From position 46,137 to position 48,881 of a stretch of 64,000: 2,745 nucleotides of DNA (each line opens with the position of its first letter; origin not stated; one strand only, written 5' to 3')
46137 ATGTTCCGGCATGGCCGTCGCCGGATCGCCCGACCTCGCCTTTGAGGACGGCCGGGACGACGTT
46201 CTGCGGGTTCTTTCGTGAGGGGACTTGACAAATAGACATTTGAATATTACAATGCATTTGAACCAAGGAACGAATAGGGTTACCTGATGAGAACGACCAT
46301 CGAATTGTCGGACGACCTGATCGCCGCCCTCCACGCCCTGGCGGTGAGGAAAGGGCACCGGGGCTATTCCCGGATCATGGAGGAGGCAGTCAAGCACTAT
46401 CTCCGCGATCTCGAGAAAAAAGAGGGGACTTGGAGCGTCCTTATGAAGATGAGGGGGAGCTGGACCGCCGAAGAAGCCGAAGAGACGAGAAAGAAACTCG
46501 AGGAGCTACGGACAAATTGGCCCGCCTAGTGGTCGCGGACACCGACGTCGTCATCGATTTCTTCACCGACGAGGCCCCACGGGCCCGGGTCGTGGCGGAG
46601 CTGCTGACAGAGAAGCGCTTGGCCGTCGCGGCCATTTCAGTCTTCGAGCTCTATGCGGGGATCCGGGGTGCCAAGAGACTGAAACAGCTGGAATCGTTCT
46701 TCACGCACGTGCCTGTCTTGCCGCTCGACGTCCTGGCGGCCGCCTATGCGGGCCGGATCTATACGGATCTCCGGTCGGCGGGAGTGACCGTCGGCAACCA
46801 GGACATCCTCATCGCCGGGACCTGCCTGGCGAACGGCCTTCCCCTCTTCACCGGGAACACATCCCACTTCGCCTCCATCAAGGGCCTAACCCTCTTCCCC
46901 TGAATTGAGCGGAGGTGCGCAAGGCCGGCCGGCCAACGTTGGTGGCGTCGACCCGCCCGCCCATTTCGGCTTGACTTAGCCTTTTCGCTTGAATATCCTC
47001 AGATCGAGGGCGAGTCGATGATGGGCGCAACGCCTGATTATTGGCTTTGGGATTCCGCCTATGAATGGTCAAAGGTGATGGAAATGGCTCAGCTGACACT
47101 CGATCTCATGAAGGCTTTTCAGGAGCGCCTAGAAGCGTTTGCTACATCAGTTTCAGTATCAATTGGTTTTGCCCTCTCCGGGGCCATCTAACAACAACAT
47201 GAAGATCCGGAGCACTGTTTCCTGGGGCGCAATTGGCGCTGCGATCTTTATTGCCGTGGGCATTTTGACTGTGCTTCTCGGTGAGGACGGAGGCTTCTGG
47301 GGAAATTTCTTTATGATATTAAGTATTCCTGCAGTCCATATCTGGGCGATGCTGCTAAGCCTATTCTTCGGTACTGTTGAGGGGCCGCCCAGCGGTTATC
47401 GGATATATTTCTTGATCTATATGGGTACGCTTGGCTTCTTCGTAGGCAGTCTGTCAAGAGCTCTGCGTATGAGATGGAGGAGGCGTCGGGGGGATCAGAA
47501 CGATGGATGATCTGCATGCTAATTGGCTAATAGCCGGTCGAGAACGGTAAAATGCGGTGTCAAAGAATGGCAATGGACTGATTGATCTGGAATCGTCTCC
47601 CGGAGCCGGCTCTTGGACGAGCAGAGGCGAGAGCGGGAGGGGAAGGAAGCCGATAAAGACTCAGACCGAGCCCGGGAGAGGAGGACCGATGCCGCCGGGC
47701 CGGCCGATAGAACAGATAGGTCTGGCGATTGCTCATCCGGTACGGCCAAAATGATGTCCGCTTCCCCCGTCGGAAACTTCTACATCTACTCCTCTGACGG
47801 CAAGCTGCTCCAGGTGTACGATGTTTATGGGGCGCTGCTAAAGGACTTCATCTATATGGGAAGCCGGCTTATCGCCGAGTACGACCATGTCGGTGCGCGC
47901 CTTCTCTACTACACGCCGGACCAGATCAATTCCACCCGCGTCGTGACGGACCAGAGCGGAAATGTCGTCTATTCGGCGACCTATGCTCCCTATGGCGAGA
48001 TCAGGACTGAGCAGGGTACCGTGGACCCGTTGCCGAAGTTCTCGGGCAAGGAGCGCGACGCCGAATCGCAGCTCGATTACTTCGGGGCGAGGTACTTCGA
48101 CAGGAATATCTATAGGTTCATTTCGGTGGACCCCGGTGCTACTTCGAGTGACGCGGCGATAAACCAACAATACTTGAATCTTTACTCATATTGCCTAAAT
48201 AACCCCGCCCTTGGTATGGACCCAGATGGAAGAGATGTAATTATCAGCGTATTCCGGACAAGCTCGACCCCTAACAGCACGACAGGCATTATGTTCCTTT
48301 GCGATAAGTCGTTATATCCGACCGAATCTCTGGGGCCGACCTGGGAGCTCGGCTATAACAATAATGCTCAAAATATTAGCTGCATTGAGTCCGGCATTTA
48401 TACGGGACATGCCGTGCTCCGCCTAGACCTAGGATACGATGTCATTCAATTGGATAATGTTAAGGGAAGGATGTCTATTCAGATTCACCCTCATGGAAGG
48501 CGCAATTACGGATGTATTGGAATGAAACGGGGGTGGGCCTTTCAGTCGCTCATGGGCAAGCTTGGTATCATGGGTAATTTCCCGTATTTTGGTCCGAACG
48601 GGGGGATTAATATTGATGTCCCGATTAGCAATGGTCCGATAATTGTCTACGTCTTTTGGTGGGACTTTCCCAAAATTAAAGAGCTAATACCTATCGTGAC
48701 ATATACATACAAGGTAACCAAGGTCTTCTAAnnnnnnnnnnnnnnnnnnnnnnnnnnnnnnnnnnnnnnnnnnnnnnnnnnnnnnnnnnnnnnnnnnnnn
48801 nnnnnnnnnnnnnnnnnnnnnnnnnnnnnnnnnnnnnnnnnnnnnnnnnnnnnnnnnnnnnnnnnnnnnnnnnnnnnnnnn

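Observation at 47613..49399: Orphan Rhs C-terminal toxin tip with candidate periplasm-facing immunity gene, lacking any upstream Rhs body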

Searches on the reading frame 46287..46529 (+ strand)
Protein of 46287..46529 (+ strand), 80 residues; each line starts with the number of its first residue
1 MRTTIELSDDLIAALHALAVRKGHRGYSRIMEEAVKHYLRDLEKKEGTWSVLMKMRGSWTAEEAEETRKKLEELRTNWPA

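Call 3: search_protein_families(library=pfam, proteins=[window:46287-46529:+], max_evalue=1)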
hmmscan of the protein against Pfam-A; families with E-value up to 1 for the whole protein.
window:46287-46529:+ (80 aa): 5 families
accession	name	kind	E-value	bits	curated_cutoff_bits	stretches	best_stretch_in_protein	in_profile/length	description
PF01402.27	RHH_1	-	5.5e-06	26.6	20.5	1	2-40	1-38/39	Ribbon-helix-helix protein, copG family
PF02697.20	VAPB_antitox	-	0.00013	23.1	27.9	1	21-77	16-67/69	Putative antitoxin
PF09957.15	VapB_antitoxin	-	0.0074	16.6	23.4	1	1-42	1-39/47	Bacterial antitoxin of type II TA system, VapB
PF24434.1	DUF7557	-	0.017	15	25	1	3-19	2-18/45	Family of unknown function (DUF7557)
PF16762.11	RHH_6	-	0.034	15.2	27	1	18-46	21-51/77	Ribbon-helix-helix domain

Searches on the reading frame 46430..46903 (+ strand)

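Call 3: search_protein_families(library=pfam, proteins=[window:46430-46903:+], max_evalue=1)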
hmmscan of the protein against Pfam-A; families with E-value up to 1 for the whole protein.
window:46430-46903:+ (157 aa): 1 family
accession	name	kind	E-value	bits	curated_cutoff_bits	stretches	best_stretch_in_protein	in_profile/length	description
PF01850.27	PIN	-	2.3e-12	48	23.6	1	34-150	1-117/120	PIN domain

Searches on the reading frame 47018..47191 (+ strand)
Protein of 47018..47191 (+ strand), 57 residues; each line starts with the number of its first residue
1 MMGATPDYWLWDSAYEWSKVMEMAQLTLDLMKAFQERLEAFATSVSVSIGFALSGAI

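Call 3: search_protein_families(library=pfam, proteins=[window:47018-47191:+], max_evalue=1)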
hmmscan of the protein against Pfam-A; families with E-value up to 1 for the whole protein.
window:47018-47191:+ (57 aa): 2 families
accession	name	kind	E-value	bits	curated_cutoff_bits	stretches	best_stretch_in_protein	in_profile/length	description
PF00647.24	EF1G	-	0.073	13.4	23.3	1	7-42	44-79/107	Elongation factor 1 gamma, conserved domain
PF15665.10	FAM184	-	0.15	12.1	32.7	1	18-43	96-121/211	Family with sequence similarity 184, A and B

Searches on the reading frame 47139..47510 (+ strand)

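Call 3: search_protein_families(library=pfam, proteins=[window:47139-47510:+], max_evalue=1)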
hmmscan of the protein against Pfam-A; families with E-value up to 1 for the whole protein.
window:47139-47510:+ (123 aa): 1 family
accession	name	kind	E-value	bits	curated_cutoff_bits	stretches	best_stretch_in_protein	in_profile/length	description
PF01027.25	Bax1-I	-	0.00062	20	34.1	1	30-100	100-162/207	Inhibitor of apoptosis-promoting Bax1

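Call 4: search_protein_families(library=ncbifam, proteins=[window:47139-47510:+], max_evalue=1)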
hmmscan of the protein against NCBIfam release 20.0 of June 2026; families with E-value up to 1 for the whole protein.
window:47139-47510:+ (123 aa): 0 families

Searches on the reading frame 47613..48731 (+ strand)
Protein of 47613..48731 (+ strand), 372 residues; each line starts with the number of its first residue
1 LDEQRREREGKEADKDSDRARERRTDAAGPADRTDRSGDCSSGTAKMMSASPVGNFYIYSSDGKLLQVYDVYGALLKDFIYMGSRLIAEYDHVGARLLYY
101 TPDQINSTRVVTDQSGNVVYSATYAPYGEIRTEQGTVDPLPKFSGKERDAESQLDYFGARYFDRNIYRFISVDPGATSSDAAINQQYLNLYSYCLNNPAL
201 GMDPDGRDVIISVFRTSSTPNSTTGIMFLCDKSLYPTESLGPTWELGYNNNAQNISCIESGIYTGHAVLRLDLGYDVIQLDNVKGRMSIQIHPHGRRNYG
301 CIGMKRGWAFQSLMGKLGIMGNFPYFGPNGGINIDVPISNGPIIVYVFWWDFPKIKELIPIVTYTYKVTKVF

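Call 3: search_protein_families(library=pfam, proteins=[window:47613-48731:+], max_evalue=1)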
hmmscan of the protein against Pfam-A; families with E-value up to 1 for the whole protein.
window:47613-48731:+ (372 aa): 2 families
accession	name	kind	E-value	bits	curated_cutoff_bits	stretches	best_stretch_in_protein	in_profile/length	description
PF18925.5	DUF5675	-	0.00012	22.3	26.7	1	214-294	3-74/114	Family of unknown function (DUF5675)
PF03527.20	RHS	-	0.0062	16.8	27.9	1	111-134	15-38/38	RHS protein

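Call 4: search_protein_families(library=ncbifam, proteins=[window:47613-48731:+], max_evalue=1)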
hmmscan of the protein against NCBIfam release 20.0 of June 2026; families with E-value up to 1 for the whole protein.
window:47613-48731:+ (372 aa): 2 families
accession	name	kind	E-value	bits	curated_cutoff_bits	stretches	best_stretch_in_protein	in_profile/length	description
TIGR03696.1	Rhs_assc_core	domain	1.4e-18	67.2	32.5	1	124-206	1-75/76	RHS repeat-associated core domain-containing protein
NF041261.1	RHS_core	equivalog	0.0016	16.3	2000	1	98-204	1158-1258/1261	RHS element core protein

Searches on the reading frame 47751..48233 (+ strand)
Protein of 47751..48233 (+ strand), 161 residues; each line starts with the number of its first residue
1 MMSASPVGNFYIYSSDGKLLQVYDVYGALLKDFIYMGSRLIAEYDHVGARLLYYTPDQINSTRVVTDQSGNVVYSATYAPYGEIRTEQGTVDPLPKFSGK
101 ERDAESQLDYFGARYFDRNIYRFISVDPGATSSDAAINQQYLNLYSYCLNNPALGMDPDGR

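Call 33: find_related_loci(query=window:47751-48233:+, collection=genome_contigs, flank=10000)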
Query window:47751-48233:+ (161 aa) in genome_contigs; peptide patterns used: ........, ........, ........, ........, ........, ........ (x = any residue, [..] = any of these).
364 stretches matched a pattern; 311 encode a relative of the query (tblastn E <= 1e-3); the best 80 are kept; 76 distinct loci.
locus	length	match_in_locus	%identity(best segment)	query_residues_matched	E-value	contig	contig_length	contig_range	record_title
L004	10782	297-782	73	1-161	4e-73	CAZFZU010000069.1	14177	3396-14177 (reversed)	MAG TPA_asm: uncultured Eubacteriales bacterium isolate SRP278314_co1_38 genome assembly, contig: NODE_5369_length_14177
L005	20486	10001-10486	70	1-160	9e-73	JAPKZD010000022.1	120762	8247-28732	MAG: Candidatus Aminicenantes bacterium isolate LacPavin_0419_WC70L_MAG_62_11 LacPavin_0419_WC70L_scaffold_72385, whole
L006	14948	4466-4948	72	1-160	1e-70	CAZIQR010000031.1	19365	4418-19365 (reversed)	MAG TPA_asm: uncultured Eubacteriales bacterium isolate SRP098346_co1_78 genome assembly, contig: NODE_2751_length_19365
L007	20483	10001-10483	69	2-160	1e-69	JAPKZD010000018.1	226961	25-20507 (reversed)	MAG: Candidatus Aminicenantes bacterium isolate LacPavin_0419_WC70L_MAG_62_11 LacPavin_0419_WC70L_scaffold_469841, whole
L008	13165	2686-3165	69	1-161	2e-70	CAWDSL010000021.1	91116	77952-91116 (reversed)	MAG: uncultured bacterium isolate MFD00709.bin.2.117 genome assembly, contig: contig_67709, whole genome shotgun sequenc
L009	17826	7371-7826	58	10-160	4e-54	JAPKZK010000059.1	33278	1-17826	MAG: Candidatus Aminicenantes bacterium isolate LacPavin_0920_SED2_MAG_46_26 LacPavin_0920_SED2_scaffold_50907, whole ge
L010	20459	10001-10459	59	10-161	9e-54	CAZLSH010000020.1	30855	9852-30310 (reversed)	MAG TPA_asm: uncultured Clostridia bacterium isolate SRP192927_co7_47 genome assembly, contig: NODE_2341_length_30855_co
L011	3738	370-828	57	10-161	3e-53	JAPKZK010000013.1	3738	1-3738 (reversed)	MAG: Candidatus Aminicenantes bacterium isolate LacPavin_0920_SED2_MAG_46_26 LacPavin_0920_SED2_scaffold_318361, whole g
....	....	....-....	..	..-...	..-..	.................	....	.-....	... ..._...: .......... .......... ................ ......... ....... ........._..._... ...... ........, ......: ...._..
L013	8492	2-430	57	20-161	8e-49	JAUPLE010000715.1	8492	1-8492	MAG: Acidobacteriota bacterium isolate erpe_2018_pw_9hr_WHONDRS-PP48-000088_B_bin.18 scaffold_1031123, whole genome shot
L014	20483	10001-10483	55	1-160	1e-47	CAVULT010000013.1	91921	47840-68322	MAG: Candidatus Aminicenantes bacterium isolate MFD01872.bin.3.371 genome assembly, contig: contig_150612, whole genome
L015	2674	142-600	53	10-161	2e-47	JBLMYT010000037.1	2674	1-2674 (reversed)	MAG: Candidatus Omnitrophota bacterium isolate MAG222 PRJNA951521_bin77_renamed_36, whole genome shotgun sequence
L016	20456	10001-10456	55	10-160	1e-47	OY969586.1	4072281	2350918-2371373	MAG: Candidatus Aminicenantes bacterium isolate MFD10007.bin.c.2 genome assembly, chromosome: 1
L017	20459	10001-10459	52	10-161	2e-47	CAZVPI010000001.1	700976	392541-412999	MAG TPA_asm: uncultured Clostridia bacterium isolate binchicken_co44_202 genome assembly, contig: NODE_2_length_700976_c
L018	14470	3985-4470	51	1-160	1e-46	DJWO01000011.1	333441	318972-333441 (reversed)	MAG TPA_asm: Candidatus Aminicenantes bacterium UBA6228 UBA6228_contig_6412, whole genome shotgun sequence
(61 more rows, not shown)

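Call 55: search_protein_families(library=pfam, proteins=[L017:4619-10903:+, L010:2723-9076:+, L014:4232-11038:+, L016:6950-10915:+], max_evalue=0.001)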
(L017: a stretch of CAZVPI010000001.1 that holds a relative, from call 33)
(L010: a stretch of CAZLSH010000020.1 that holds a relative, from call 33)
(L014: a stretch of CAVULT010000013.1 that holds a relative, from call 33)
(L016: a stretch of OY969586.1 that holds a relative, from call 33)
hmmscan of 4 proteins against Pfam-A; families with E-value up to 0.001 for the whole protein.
L017:4619-10903:+ (2095 aa): 4 families
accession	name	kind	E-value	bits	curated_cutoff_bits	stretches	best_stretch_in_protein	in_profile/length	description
PF18925.5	DUF5675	-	7.9e-21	74.5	26.7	1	1953-2068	1-112/114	Family of unknown function (DUF5675)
PF05593.20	RHS_repeat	-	1.5e-20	73.5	22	0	744-778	1-35/38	RHS Repeat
PF10342.15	Kre9_KNH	-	4.6e-17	63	24.6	3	1301-1381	1-83/94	Kre9/KNH-like N-terminal Ig-like domain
PF20148.4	DUF6531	-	6.2e-06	26.9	24.1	1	45-107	2-48/74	Domain of unknown function (DUF6531)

L010:2723-9076:+ (2118 aa): 3 families
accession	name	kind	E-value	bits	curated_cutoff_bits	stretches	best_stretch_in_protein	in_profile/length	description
PF05593.20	RHS_repeat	-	2.8e-22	79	22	0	764-798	1-35/38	RHS Repeat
PF10342.15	Kre9_KNH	-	1.7e-20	74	24.6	3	1124-1200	2-79/94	Kre9/KNH-like N-terminal Ig-like domain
PF20148.4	DUF6531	-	9.7e-06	26.3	24.1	1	65-112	2-47/74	Domain of unknown function (DUF6531)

L014:4232-11038:+ (2269 aa): 10 families
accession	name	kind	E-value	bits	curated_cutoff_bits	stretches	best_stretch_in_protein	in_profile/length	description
PF05593.20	RHS_repeat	-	2e-18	66.7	22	1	800-835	1-35/38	RHS Repeat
PF22544.2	HYDIN_VesB_CFA65-like_Ig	-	2.1e-18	66.8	25.5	2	1399-1495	9-99/100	HYDIN/CFA65/VesB-like, Ig-like domain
PF15780.11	ASH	-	1.7e-14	54.2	27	1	1401-1484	15-93/98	Abnormal spindle-like microcephaly-assoc'd, ASPM-SPD-2-Hydin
PF22073.2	Cep192_D4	-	1.6e-11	44.8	35.5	0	1402-1497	13-111/112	Cep192 domain 4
PF07610.17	DUF1573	-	3.1e-11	43.6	26.1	1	1399-1495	7-96/98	Protein of unknown function (DUF1573)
PF24507.1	Ig_CFAP65_4th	-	2.7e-09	37.8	27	0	1440-1497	22-76/76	CFAP65, fourth Ig-like domain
PF10342.15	Kre9_KNH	-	1.3e-05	26.3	24.6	0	1514-1575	1-67/94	Kre9/KNH-like N-terminal Ig-like domain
PF14016.12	DUF4232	-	6.8e-05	23.5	27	0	1414-1475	22-89/129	Domain of unknown function (DUF4232)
PF12371.14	TMEM131_like_N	-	0.00022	21.8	28.8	0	1209-1250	41-82/84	Transmembrane protein 131-like N-terminal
PF00630.25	Filamin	-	0.00028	22.1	26.9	0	1204-1257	42-89/93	Filamin/ABP280 repeat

L016:6950-10915:+ (1322 aa): 1 family
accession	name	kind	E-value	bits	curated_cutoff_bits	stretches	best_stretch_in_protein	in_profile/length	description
PF05593.20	RHS_repeat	-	3.1e-24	85.2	22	1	731-765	1-36/38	RHS Repeat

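Call 56: find_homologous_proteins(query=window:47751-48233:+, max_evalue=1e-20)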
Query window:47751-48233:+ (161 aa): 86 proteins with E <= 1e-20 among 162 candidates.
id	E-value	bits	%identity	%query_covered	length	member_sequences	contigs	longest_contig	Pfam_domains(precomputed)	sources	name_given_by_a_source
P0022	9.9e-76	271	82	95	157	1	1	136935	PF25023.2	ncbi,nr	ncbi:MAG: RHS repeat-associated core domain-containing protein [Ignavibacteriales bacterium]|nr:RHS 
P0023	1.8e-65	238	68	99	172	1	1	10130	PF25023.2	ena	-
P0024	8.4e-63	229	71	100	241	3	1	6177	-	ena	-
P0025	8.6e-60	219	68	99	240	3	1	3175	-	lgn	-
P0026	4.3e-54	201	73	79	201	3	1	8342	PF25023.2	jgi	jgi:RHS repeat-associated protein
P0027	2.4e-53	198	73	79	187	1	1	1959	-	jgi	jgi:RHS repeat-associated protein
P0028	8.5e-52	193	73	78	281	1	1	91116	PF25023.2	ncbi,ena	-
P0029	3.8e-49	185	76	70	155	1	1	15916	-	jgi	jgi:hypothetical protein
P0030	9.9e-47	177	70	75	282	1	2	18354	PF25023.2,PF20551.4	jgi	jgi:RHS repeat-associated protein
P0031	4.7e-46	175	53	99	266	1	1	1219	PF25023.2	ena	-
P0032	6.3e-46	174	55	96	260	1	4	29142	PF25023.2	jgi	jgi:RHS repeat-associated protein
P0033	3.1e-44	169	67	78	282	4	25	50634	-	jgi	jgi:RHS repeat-associated protein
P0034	3.3e-44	169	51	100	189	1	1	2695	PF25023.2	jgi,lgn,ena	-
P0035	5.5e-44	168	66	78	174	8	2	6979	PF25023.2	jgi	jgi:RHS repeat-associated protein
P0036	1.9e-43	166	65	78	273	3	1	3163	PF25023.2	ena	-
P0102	2.8e-22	97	54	56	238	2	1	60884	PF10908.14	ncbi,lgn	-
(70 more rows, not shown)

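Call 83: search_protein_families(library=pfam, proteins=[L006:5508-6149:+, L008:2791-3633:+, L008:3658-4116:+, L008:4219-4995:+, L008:5006-5482:+, L006:4292-5494:+], max_evalue=0.1)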
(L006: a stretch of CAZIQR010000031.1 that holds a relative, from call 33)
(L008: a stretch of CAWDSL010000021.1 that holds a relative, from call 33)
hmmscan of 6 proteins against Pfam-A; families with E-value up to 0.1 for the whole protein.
L006:5508-6149:+ (214 aa): 0 families

L008:2791-3633:+ (281 aa): 2 families
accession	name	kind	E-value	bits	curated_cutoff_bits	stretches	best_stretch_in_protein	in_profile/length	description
PF03527.20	RHS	-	0.0039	17.4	27.9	1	28-53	13-38/38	RHS protein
PF13539.11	Peptidase_M15_4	-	0.071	14.1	25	1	186-204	4-21/70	D-alanyl-D-alanine carboxypeptidase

L008:3658-4116:+ (153 aa): 0 families

L008:4219-4995:+ (259 aa): 2 families
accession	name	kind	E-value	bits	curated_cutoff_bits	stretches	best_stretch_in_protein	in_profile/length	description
PF20551.3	DUF6765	-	8.9e-05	22.7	26.6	1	104-139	6-41/325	Family of unknown function (DUF6765)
PF00882.24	Zn_dep_PLPC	-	0.017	15.5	26.8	1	172-219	79-140/167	Zinc dependent phospholipase C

L008:5006-5482:+ (159 aa): 0 families

L006:4292-5494:+ (401 aa): 2 families
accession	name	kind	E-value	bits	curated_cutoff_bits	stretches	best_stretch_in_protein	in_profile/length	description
PF18925.5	DUF5675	-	0.00053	20.3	26.7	1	227-325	2-86/114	Family of unknown function (DUF5675)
PF03527.20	RHS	-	0.089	13.1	27.9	0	111-142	3-34/38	RHS protein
